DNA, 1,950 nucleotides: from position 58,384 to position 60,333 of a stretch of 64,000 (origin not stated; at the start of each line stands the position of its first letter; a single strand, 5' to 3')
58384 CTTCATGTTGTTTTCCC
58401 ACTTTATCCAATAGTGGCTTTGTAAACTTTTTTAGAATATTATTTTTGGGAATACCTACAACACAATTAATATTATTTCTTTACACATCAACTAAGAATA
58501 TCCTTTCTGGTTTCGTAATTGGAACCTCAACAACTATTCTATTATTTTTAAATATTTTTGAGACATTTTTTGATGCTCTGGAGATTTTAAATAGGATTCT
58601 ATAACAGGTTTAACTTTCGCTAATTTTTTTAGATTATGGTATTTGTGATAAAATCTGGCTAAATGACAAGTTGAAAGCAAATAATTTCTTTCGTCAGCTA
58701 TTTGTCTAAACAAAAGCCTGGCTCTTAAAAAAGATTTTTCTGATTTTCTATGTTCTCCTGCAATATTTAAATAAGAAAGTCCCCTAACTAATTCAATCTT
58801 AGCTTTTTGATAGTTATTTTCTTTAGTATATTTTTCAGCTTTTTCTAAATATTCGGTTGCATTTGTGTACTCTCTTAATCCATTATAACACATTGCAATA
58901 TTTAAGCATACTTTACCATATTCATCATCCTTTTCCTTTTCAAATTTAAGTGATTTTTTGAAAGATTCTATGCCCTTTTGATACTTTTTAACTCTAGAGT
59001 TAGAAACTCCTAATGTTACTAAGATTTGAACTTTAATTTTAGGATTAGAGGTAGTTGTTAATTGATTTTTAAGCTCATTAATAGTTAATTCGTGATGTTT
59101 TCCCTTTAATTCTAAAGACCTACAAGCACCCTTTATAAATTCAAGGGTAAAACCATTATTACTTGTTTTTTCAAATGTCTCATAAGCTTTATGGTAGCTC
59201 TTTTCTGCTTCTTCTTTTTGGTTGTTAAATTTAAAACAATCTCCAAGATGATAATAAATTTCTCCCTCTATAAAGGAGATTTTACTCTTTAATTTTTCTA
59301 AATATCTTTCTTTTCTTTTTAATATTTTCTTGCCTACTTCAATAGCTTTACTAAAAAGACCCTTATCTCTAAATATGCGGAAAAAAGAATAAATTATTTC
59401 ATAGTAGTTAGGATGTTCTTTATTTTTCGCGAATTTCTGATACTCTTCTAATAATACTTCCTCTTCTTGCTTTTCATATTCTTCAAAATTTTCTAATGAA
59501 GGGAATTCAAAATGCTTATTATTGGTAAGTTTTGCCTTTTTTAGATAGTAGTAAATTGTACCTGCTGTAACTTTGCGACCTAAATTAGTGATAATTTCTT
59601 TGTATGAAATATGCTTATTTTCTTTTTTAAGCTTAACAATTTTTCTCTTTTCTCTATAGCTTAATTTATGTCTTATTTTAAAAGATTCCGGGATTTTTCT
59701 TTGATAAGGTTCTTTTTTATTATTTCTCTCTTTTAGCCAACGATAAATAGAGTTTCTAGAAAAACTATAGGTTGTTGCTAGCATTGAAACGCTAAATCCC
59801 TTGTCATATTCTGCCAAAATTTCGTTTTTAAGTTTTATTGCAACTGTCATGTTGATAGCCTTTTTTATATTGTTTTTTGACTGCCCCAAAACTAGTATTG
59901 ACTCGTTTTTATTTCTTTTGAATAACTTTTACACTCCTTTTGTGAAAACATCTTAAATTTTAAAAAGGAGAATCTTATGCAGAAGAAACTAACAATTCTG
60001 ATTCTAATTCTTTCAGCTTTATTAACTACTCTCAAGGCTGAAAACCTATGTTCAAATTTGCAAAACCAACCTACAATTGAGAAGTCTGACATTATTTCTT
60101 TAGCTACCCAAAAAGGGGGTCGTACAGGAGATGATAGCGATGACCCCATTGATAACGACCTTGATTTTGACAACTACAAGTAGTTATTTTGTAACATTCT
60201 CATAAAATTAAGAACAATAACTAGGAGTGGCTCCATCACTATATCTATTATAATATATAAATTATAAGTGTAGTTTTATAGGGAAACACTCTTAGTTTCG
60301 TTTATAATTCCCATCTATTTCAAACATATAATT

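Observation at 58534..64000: Putative RiPP biosynthetic gene cluster: regulator, secreted peptide, Cys-rich precursor, rSAM/SPASM maturase and ABC exporter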

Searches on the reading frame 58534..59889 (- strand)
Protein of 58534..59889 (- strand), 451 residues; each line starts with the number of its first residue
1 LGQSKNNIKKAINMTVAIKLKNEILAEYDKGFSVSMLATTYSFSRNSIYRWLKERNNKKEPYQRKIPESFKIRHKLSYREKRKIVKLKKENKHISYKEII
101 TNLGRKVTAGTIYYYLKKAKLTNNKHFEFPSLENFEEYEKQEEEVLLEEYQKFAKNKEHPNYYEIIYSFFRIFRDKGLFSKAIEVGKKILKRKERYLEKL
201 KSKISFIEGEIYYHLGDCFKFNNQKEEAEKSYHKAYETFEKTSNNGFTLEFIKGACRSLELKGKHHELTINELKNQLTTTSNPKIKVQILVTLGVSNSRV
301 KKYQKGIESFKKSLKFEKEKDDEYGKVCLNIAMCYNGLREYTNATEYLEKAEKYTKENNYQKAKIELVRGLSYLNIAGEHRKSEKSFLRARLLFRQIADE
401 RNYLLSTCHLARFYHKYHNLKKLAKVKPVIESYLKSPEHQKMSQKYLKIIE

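Call 5: search_protein_families(library=pfam, proteins=[window:58534-59889:-], max_evalue=0.1)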
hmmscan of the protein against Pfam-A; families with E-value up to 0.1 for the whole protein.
window:58534-59889:- (451 aa): 17 families
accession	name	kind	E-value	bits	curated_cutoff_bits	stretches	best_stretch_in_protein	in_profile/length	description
PF13424.12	TPR_12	-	3e-09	37.4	30.1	0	289-353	5-73/77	Tetratricopeptide repeat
PF13181.12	TPR_8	-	3.5e-09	36.5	25.7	2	210-237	2-29/34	Tetratricopeptide repeat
PF00515.34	TPR_1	-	1.2e-08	34.9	27.8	2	210-235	2-27/34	Tetratricopeptide repeat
PF07719.23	TPR_2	-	2.2e-07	30.9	27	1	210-237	2-29/34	Tetratricopeptide repeat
PF13384.12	HTH_23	-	1.4e-05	25.2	24.6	0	21-54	9-40/50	Homeodomain-like domain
PF01498.24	HTH_Tnp_Tc3_2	-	0.00014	22.5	31.5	1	81-130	1-53/72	Transposase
PF01527.26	HTH_Tnp_1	-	0.00083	20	24.1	1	20-75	11-58/75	Transposase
PF13174.12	TPR_6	-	0.0014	19.6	26.3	0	212-238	3-29/33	Tetratricopeptide repeat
PF01710.22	HTH_Tnp_IS630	-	0.0017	18.8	21.3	1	18-130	5-105/119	Transposase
PF13730.12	HTH_36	-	0.0033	17.6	25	1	32-54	26-48/55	Helix-turn-helix domain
PF13176.12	TPR_7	-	0.0094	16.4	27.9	0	328-358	2-34/36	Tetratricopeptide repeat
PF13518.12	HTH_28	-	0.0096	16.4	25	0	23-57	4-38/52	Helix-turn-helix domain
PF02650.20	HTH_WhiA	-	0.038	14.8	27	0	80-118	41-79/84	WhiA C-terminal HTH domain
PF06056.18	Terminase_5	-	0.046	14.1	20.3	0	28-59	10-40/58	Putative ATPase subunit of terminase (gpP-like)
PF14559.12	TPR_19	-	0.047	14.5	25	0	302-364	6-65/68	Tetratricopeptide repeat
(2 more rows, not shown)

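Call 6: search_protein_families(library=ncbifam, proteins=[window:58534-59889:-], max_evalue=0.1)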
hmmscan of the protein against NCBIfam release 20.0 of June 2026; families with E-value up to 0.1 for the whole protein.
window:58534-59889:- (451 aa): 8 families
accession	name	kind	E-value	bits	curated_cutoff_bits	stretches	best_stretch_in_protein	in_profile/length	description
NF033577.2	transpos_IS481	equivalog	4e-08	33.1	224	1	24-130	5-116/284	IS481 family transposase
NF052312.1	T9SS_PorW_SprE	equivalog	1e-05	24.4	250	1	211-366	218-369/716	type IX secretion system periplasmic lipoprotein PorW/SprE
NF033545.0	transpos_IS630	equivalog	2.7e-05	23.8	100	1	23-151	4-138/299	IS630 family transposase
NF002725.1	PRK02603.1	equivalog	0.00016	21.7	143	1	294-356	42-103/173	photosystem I assembly protein Ycf3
TIGR02552.1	LcrH_SycD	equivalog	0.00095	18.9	104.8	0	290-362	55-124/136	SycD/LcrH family type III secretion system chaperone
NF033546.1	transpos_IS21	equivalog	0.003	17.1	160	1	26-103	3-79/294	IS21 family transposase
NF040785.1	CD3324_fam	subfamily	0.017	15.2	65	1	21-50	51-80/82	CD3324 family protein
NF047595.1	IS66_ISRel24_TnpA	equivalog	0.04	14.5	74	1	21-58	10-47/113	IS66-like element accessory protein TnpA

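Call 61: find_homologous_proteins(query=window:58534-59889:-)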
Query window:58534-59889:- (451 aa): 4 proteins with E <= 0.001 among 8000 candidates.
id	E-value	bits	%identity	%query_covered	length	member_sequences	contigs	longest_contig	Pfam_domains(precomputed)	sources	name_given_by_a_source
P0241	4.9e-221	752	100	77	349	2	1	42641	PF00515.35,PF13424.13,PF13181.13,PF07719.24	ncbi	ncbi:MAG: hypothetical protein CSA15_02225, partial [Candidatus Delongbacteria bacterium]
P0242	6.8e-146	505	88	60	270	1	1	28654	PF13384.13,PF13518.13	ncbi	-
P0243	2.8e-107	378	46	97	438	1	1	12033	PF01710.23,PF13424.13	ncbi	-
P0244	3.3e-98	348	45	97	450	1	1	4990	PF13384.13,PF13551.13,PF00515.35,PF13518.13,PF01710.23,PF13424.13,PF07719.24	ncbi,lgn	-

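Call 62: find_encoding_contigs(protein=P0243, flank=6000, max_places=2)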
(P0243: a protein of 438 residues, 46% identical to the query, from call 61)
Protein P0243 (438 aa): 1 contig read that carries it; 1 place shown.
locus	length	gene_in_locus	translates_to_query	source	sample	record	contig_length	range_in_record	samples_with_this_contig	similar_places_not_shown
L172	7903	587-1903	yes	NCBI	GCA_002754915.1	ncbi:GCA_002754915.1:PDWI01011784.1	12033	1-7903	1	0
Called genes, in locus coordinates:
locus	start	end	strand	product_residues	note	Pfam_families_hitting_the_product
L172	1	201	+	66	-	?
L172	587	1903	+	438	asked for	PF01710:HTH_Tnp_IS630 (weak), PF13424:TPR_12 (faint)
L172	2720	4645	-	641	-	PF07719:TPR_2 (faint), PF14559:TPR_19 (faint), PF01520:Amidase_3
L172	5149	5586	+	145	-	PF00731:AIRC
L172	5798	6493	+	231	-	PF00535:Glycos_transf_2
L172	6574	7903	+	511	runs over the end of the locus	PF00535:Glycos_transf_2, PF13641:Glyco_tranf_2_3, PF13632:Glyco_trans_2_3 (weak), PF13727:CoA_binding_3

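Call 63: find_encoding_contigs(protein=P0244, flank=6000, max_places=2)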
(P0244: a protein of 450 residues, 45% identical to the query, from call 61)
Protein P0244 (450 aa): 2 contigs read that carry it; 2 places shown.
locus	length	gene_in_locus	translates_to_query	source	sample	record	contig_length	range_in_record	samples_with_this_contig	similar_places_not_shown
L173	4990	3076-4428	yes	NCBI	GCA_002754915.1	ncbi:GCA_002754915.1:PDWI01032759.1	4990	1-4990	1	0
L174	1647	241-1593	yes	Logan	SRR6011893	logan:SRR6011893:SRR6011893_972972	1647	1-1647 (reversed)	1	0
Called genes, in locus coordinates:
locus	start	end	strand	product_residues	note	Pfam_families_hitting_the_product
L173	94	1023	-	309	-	-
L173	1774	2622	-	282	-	-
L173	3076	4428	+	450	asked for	PF01710:HTH_Tnp_IS630 (faint), PF13384:HTH_23 (faint), PF13518:HTH_28 (weak), PF13551:HTH_29 (weak), PF13424:TPR_12 (faint), PF07719:TPR_2 (faint), PF00515:TPR_1 (faint)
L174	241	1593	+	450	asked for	PF01710:HTH_Tnp_IS630 (faint), PF13384:HTH_23 (faint), PF13518:HTH_28 (weak), PF13551:HTH_29 (weak), PF13424:TPR_12 (faint), PF07719:TPR_2 (faint), PF00515:TPR_1 (faint)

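Call 67: search_protein_families(library=padloc, proteins=[window:58534-59889:-], max_evalue=0.001)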
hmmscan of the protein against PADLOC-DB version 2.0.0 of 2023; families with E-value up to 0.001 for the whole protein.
window:58534-59889:- (451 aa): 1 family
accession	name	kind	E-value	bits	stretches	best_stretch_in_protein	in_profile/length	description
PDLC04133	mad1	-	6e-05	21.3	0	94-123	6-33/60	mads_1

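Call 74: predict_structure(alignment_id=A2)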
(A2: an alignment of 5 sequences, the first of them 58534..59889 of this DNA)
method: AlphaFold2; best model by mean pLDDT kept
length: 451 residues; sequences in the alignment: 5
mean_pLDDT: 77.2   pTM: 0.58
mean pLDDT of the five models: 77.2, 69.9, 63.8, 63.2, 56.8
residues with pLDDT >= 90: 109; 70-90: 219; 50-70: 84; < 50: 39
segments of 3 or more residues with pLDDT < 50: 1-17, 58-64, 126-139
pLDDT, mean of each block of 10 residues (from residue 1): 33 46 75 64 66 62 50 70 86 71 71 79 51 44 71 81 79 76 87 70 72 84 80 77 61 69 72 82 85 86 95 87 90 96 97 90 96 92 96 92 92 90 93 85 84 78
secondary structure, 60 per line:
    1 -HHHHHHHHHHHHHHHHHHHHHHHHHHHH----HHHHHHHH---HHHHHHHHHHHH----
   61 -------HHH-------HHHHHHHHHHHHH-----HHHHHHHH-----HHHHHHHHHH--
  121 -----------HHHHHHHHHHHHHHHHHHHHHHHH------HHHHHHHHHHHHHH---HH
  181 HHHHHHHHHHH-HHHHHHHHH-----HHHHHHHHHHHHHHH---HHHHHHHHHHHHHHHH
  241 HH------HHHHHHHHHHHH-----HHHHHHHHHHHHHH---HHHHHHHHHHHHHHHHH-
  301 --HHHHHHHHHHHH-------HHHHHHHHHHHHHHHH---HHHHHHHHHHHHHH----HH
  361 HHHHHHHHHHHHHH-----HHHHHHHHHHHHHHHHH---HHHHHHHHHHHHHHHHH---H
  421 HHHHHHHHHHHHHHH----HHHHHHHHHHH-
elements in order: H2-29 H34-41 H45-56 H78-90 H96-103 H109-118 H132-155 H162-175 H179-191 H193-201 H207-221 H225-242 H249-260 H266-279 H283-299 H303-314 H322-337 H341-354 H359-374 H380-396 H400-416 H420-435 H440-450

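Call 76: fold_search(model_id=the predicted structure, library=pdb)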
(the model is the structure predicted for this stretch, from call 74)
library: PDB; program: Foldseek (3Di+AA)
matches with E <= 10: 1488; with E <= 0.001: 87
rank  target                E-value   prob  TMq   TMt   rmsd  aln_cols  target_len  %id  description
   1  8chy                  1.7e-05  1.00  0.37  0.55   7.0       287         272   19  Crystal structure of an 8-repeat consensus TPR superhelix with Zinc. (released 2024-02-21)
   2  9qhc_B                2.0e-05  1.00  0.40  0.61  13.4       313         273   20  Crystal structure of 8-repeat CTPR protein with eliminated coordination sites (released 2025-10-22)
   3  9qhb                  3.4e-05  1.00  0.39  0.58   8.6       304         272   18  Crystal structure of 16-repeat CTPR protein with eliminated coordination sites (released 2025-10-22)
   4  3sf4_B                4.9e-05  1.00  0.47  0.57   6.0       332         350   12  Crystal structure of the complex between the conserved cell polarity proteins Inscuteable and LGN (released 2011-11-23)
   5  6hc2_S                5.8e-05  1.00  0.48  0.58   8.1       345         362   12  Crystal structure of NuMA/LGN hetero-hexamers (released 2019-05-29)
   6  6hc2_C                6.0e-05  1.00  0.47  0.57   7.4       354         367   13  Crystal structure of NuMA/LGN hetero-hexamers (released 2019-05-29)
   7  6vbu_8                6.5e-05  1.00  0.27  0.26  10.9       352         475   13  Structure of the bovine BBSome complex (released 2020-01-29)
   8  1w3b_A                7.1e-05  1.00  0.30  0.34  12.1       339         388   14  The superhelical TPR domain of O-linked GlcNAc transferase reveals structural similarities to importin alpha. (released 2004-09-09)
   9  3sf4_C                7.7e-05  1.00  0.45  0.57   7.9       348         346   13  Crystal structure of the complex between the conserved cell polarity proteins Inscuteable and LGN (released 2011-11-23)
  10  3ro2_A                8.0e-05  1.00  0.51  0.68   4.2       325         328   14  Structures of the LGN/NuMA complex (released 2012-03-07)
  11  6mfv_A                9.1e-05  1.00  0.39  0.28  13.2       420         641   16  Crystal structure of the Signal Transduction ATPase with Numerous Domains (STAND) protein with a tetratricopeptide rep (released 2019-02-20)
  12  9qhc_A                9.5e-05  1.00  0.41  0.60   7.6       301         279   19  Crystal structure of 8-repeat CTPR protein with eliminated coordination sites (released 2025-10-22)
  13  3u4t_B                9.5e-05  1.00  0.38  0.58   7.1       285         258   13  Crystal Structure of the C-terminal part of the TPR repeat-containing protein Q11TI6_CYTH3 from Cytophaga hutchinsonii (released 2011-10-19)
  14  6hc2_A                9.9e-05  1.00  0.49  0.59   7.0       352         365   13  Crystal structure of NuMA/LGN hetero-hexamers (released 2019-05-29)
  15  6t3h_A                9.9e-05  1.00  0.43  0.52  12.3       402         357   14  Structure of the Rap conjugation gene regulator of the plasmid pLS20 in apo form (released 2020-06-24)
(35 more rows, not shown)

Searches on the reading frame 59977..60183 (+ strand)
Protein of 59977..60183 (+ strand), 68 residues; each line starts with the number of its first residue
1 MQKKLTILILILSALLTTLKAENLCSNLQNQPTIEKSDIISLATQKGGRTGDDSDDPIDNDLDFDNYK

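Call 5: search_protein_families(library=pfam, proteins=[window:59977-60183:+], max_evalue=0.1)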
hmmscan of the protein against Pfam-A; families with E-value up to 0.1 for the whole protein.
window:59977-60183:+ (68 aa): 0 families

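Call 6: search_protein_families(library=ncbifam, proteins=[window:59977-60183:+], max_evalue=0.1)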
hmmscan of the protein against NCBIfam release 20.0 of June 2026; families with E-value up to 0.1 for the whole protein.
window:59977-60183:+ (68 aa): 0 families

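Call 67: search_protein_families(library=padloc, proteins=[window:59977-60183:+], max_evalue=0.001)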
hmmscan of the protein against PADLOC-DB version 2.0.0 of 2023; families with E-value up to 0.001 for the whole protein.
window:59977-60183:+ (68 aa): 0 families
